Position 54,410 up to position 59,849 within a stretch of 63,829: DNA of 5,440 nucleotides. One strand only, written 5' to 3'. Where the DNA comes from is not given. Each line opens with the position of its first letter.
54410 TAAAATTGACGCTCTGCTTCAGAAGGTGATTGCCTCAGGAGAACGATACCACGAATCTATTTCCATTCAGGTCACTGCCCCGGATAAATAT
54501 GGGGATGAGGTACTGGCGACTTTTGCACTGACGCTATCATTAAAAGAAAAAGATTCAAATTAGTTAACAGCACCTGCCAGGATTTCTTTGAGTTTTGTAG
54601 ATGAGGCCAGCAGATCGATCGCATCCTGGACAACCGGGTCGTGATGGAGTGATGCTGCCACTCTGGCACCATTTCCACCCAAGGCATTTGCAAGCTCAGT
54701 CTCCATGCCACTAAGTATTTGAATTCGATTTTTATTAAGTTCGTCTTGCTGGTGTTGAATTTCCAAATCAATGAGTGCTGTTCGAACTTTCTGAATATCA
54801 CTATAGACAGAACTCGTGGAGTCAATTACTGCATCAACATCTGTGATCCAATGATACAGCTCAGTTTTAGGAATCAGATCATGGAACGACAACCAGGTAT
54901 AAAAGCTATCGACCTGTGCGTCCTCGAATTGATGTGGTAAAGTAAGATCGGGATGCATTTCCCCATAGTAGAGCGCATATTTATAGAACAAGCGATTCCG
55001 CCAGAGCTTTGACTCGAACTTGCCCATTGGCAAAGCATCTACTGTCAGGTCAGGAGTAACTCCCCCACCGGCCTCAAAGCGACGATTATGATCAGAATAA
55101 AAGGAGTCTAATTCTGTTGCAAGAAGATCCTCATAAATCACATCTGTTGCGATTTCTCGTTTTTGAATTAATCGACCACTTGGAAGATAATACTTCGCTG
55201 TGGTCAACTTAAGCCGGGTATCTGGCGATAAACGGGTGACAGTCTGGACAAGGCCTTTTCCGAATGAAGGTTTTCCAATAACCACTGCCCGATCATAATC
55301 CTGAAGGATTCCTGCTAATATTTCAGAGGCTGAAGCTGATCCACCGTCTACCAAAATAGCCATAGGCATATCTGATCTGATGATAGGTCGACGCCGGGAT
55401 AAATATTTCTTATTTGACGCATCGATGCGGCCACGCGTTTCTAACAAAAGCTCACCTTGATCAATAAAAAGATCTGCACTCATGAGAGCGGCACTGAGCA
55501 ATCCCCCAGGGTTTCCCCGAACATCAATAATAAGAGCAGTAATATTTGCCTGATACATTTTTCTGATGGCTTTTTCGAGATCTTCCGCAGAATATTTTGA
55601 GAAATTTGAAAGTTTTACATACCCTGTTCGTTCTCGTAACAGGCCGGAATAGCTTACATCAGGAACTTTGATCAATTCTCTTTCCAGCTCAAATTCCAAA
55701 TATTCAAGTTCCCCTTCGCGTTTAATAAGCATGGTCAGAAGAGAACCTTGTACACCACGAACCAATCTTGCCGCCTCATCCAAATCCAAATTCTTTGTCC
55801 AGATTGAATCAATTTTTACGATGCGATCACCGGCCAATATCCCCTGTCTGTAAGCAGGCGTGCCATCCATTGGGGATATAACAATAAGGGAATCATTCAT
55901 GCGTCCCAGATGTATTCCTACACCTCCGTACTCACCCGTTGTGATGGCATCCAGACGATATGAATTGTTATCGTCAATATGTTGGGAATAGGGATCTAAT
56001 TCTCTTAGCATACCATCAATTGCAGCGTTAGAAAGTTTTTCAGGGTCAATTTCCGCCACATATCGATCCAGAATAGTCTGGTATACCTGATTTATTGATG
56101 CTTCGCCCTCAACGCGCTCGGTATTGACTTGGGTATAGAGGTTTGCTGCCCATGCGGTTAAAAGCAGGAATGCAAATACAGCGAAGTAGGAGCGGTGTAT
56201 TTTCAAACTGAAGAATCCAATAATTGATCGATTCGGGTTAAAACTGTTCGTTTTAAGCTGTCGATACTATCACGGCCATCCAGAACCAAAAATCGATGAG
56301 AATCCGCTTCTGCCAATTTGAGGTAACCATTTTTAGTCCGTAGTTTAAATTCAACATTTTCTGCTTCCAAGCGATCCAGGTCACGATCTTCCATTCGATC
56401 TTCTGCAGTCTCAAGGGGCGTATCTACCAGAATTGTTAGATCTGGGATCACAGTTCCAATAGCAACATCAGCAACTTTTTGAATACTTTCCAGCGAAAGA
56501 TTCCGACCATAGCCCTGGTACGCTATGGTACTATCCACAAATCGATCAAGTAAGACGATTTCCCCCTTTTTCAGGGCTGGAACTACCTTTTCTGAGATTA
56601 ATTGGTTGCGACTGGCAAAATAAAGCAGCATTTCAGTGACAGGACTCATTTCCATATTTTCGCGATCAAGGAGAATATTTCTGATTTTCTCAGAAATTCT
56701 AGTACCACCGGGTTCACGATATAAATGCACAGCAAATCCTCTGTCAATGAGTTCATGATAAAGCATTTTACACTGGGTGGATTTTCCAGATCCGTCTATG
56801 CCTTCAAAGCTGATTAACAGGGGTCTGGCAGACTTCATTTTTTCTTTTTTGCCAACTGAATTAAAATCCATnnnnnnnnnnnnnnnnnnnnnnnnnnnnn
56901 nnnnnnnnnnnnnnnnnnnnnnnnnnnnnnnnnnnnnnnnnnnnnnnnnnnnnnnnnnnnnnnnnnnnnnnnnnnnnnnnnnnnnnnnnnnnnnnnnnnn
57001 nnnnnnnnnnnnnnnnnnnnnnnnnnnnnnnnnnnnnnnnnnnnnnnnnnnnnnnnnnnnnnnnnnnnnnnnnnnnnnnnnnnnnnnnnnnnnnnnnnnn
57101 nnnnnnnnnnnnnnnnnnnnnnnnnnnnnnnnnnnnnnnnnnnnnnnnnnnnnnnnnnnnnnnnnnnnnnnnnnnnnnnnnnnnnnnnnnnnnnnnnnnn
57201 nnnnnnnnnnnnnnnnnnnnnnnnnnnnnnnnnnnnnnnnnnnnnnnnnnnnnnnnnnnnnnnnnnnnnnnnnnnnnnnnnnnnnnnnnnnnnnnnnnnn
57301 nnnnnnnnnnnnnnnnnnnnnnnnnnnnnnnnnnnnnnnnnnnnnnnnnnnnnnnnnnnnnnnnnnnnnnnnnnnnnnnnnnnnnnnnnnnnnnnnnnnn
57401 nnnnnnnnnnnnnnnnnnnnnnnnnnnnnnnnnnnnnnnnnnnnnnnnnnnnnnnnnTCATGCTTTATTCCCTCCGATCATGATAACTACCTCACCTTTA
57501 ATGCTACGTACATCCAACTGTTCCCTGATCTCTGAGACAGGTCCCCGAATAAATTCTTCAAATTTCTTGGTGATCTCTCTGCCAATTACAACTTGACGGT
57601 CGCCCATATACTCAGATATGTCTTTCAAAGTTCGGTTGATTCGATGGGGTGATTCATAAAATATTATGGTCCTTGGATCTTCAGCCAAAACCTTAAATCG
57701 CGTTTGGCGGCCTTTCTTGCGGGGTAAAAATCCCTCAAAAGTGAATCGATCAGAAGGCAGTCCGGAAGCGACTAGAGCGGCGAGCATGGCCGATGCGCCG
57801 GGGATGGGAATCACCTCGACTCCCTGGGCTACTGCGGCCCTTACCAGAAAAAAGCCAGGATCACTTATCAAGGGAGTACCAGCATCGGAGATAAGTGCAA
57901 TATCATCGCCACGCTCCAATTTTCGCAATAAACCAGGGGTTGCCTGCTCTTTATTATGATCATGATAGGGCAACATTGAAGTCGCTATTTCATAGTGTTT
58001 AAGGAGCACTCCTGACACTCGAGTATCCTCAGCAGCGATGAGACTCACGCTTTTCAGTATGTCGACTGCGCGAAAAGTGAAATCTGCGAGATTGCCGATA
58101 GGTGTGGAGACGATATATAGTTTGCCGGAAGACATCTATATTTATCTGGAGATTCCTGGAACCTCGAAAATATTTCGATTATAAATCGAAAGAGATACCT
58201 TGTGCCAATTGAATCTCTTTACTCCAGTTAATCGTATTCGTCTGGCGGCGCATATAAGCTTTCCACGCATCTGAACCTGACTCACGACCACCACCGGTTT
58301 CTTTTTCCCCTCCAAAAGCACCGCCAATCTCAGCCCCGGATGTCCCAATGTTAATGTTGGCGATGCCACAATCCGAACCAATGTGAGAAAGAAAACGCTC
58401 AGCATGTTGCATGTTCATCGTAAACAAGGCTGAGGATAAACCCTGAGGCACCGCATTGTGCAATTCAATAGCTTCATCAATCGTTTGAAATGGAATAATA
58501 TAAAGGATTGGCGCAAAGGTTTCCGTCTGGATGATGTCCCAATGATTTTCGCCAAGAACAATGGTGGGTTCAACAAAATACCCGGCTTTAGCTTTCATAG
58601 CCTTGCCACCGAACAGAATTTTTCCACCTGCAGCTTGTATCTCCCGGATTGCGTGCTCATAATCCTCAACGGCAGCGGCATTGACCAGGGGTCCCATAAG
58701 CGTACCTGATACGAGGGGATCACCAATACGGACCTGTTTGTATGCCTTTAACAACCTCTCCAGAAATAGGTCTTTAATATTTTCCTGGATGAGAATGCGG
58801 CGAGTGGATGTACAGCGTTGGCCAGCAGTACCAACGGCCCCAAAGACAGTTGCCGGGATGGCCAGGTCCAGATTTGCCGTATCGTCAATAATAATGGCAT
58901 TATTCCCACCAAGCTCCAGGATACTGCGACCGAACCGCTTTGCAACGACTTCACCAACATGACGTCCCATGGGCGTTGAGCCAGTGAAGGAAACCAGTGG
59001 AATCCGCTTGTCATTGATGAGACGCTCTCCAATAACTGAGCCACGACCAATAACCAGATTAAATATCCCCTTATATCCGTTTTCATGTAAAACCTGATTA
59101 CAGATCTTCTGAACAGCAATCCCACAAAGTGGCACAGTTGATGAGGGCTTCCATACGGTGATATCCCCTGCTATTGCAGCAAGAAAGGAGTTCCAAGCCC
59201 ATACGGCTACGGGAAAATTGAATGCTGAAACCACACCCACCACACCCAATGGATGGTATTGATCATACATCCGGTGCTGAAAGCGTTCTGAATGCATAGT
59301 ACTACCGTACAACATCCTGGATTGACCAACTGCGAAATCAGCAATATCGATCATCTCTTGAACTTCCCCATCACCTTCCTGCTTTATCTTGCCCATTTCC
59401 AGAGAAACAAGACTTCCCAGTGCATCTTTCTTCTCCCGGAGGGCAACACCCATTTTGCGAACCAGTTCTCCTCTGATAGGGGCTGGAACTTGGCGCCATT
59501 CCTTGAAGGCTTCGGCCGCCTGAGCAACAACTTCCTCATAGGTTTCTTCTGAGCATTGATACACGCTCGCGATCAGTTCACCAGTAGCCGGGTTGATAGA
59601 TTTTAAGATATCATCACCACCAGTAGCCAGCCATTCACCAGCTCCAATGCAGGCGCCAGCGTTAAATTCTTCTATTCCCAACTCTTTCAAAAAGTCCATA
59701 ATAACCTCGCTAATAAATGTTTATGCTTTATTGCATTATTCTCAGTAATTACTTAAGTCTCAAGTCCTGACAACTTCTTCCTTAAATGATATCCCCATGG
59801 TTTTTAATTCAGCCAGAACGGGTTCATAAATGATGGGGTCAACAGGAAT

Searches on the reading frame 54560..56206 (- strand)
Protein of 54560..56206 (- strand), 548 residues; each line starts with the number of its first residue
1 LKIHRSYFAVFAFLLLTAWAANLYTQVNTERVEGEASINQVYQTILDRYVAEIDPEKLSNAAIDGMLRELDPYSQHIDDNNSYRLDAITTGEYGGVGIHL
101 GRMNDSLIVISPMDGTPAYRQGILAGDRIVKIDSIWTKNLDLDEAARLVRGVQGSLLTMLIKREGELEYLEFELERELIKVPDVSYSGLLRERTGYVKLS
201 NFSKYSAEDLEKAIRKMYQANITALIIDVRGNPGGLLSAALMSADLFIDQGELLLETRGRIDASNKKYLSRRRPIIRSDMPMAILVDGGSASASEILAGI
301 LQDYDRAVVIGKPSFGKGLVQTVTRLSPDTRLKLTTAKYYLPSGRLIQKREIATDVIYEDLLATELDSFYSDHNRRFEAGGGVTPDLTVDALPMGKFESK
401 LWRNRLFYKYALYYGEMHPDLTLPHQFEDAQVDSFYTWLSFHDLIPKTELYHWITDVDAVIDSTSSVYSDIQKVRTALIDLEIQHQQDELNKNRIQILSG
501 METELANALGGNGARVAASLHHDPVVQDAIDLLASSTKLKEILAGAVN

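Call 8: search_protein_families(library=pfam, proteins=[window:54560-56206:-])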
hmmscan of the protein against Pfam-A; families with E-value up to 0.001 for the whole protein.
window:54560-56206:- (548 aa): 5 families
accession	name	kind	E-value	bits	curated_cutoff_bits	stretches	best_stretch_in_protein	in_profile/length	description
PF03572.23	Peptidase_S41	-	4.5e-49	166.6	24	1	193-356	1-163/165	Peptidase family S41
PF17820.7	PDZ_6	-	1.1e-10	41.5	27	1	109-163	2-54/54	PDZ domain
PF22694.1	CtpB_N-like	-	5.6e-10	40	27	1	33-79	36-83/85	Activating protease CtpB N-terminal domain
PF00595.29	PDZ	-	8.3e-08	32.9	23.2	1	93-161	9-80/81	PDZ domain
PF13180.12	PDZ_2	-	2.3e-07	31.4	27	1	95-173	2-79/80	PDZ domain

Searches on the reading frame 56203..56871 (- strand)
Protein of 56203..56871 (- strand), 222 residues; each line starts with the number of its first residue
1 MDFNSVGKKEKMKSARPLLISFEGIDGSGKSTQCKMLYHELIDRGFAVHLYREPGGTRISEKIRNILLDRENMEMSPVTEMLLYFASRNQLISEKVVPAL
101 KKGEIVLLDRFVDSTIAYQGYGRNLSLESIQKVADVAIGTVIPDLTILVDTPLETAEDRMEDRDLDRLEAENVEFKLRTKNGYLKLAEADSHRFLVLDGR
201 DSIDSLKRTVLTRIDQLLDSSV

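Call 8: search_protein_families(library=pfam, proteins=[window:56203-56871:-])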
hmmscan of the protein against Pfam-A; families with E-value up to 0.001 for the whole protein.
window:56203-56871:- (222 aa): 1 family
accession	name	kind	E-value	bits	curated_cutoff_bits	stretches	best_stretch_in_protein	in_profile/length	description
PF02223.23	Thymidylate_kin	-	2.7e-48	164.6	27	1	22-208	1-183/185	Thymidylate kinase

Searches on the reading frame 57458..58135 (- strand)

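Call 8: search_protein_families(library=pfam, proteins=[window:57458-58135:-])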
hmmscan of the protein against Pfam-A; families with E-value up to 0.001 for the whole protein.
window:57458-58135:- (225 aa): 1 family
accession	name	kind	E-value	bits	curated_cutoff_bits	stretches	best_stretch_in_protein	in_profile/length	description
PF00590.25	TP_methylase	-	5.9e-32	111.8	27.8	1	5-203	1-211/212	Tetrapyrrole (Corrin/Porphyrin) Methylases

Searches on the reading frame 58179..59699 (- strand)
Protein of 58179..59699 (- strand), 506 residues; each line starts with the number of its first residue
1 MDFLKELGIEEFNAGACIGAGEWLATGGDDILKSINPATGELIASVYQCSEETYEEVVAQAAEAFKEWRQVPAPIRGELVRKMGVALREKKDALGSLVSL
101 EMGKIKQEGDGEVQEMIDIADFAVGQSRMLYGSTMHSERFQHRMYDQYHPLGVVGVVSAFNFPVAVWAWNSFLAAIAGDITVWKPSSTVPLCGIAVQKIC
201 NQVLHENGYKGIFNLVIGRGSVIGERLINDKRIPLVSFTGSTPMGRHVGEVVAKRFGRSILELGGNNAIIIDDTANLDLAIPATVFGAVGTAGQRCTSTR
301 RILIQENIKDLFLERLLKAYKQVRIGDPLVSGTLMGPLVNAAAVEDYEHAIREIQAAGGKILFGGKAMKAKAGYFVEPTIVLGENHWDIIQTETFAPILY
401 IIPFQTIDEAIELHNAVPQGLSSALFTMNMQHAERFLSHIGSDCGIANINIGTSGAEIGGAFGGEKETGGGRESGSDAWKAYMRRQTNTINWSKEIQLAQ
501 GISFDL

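Call 8: search_protein_families(library=pfam, proteins=[window:58179-59699:-])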
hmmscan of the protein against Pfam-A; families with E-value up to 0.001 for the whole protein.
window:58179-59699:- (506 aa): 1 family
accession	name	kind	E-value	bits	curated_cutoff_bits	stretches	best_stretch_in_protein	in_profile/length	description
PF00171.27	Aldedh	-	2.9e-134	448.5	23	1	27-487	5-460/461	Aldehyde dehydrogenase family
